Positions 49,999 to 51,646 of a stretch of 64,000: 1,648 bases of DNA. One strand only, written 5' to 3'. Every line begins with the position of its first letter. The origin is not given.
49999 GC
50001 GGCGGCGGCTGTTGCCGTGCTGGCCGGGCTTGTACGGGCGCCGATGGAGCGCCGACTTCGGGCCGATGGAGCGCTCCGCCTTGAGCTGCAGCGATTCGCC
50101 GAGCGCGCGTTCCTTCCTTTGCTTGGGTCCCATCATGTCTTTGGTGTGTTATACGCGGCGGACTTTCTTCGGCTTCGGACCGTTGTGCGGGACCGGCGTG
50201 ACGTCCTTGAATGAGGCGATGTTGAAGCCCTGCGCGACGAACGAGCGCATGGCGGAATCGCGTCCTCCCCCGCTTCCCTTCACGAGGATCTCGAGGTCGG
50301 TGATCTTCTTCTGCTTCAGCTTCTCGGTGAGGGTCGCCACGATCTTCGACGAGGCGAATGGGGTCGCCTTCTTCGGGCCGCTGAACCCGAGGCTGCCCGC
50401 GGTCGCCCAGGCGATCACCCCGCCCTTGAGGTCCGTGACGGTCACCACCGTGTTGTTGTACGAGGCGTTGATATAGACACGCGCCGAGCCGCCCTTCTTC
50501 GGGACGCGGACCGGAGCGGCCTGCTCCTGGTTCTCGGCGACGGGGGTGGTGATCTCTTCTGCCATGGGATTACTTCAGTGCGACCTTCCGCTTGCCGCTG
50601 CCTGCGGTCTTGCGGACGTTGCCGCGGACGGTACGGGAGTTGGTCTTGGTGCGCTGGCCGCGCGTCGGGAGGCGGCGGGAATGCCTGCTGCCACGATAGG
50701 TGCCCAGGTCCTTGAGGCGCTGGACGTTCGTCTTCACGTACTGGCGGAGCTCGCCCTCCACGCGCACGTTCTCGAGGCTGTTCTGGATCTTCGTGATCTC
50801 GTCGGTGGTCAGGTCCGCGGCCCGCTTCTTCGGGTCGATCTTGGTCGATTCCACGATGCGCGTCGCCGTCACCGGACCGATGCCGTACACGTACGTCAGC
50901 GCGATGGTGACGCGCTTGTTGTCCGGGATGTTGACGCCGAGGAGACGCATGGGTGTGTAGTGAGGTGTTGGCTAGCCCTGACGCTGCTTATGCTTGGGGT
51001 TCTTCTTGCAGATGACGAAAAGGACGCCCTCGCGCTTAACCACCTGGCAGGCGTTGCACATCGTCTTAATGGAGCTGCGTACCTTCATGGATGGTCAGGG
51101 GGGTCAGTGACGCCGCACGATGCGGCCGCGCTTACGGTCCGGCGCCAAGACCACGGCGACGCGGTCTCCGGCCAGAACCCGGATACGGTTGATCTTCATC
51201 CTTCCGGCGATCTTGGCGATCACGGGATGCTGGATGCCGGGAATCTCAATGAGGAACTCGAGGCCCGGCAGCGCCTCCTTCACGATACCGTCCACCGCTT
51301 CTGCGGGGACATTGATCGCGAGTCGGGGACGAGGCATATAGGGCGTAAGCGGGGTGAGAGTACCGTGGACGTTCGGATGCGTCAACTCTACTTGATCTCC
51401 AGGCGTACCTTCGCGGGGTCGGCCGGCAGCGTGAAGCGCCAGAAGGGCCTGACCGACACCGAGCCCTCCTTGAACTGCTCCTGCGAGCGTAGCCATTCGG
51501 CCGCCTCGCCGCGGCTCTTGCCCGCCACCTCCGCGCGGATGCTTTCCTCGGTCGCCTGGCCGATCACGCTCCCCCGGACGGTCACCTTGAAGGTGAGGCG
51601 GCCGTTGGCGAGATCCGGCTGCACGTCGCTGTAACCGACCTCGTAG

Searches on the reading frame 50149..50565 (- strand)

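Call 28: search_protein_families(library=pfam, proteins=[window:50149-50565:-], max_evalue=0.01)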
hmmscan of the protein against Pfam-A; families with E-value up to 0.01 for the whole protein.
window:50149-50565:- (138 aa): 1 family
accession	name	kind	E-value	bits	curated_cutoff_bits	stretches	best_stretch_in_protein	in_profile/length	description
PF00411.24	Ribosomal_S11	-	7.4e-33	113.7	25.1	1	30-137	3-110/110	Ribosomal protein S11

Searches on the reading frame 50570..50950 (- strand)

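Call 28: search_protein_families(library=pfam, proteins=[window:50570-50950:-], max_evalue=0.01)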
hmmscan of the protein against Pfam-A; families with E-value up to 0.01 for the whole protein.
window:50570-50950:- (126 aa): 2 families
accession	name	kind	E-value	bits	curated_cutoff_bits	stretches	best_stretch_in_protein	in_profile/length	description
PF00416.27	Ribosomal_S13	-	6.6e-27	94.9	31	1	2-107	1-128/128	Ribosomal protein S13/S18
PF05833.16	NFACT_N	-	0.0013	18.1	31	1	12-62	188-239/456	NFACT N-terminal and middle domains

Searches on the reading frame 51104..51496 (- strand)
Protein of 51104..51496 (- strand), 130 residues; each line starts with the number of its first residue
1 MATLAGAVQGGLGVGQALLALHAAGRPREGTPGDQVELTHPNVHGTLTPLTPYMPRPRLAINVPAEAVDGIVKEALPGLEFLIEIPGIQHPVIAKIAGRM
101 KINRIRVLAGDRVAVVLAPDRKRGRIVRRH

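Call 28: search_protein_families(library=pfam, proteins=[window:51104-51496:-], max_evalue=0.01)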
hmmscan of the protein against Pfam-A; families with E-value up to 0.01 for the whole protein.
window:51104-51496:- (130 aa): 1 family
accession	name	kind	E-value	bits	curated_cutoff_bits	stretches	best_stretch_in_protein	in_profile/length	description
PF01176.25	eIF-1a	-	3.5e-12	46.2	30.2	1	68-129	3-64/64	Translation initiation factor 1A / IF-1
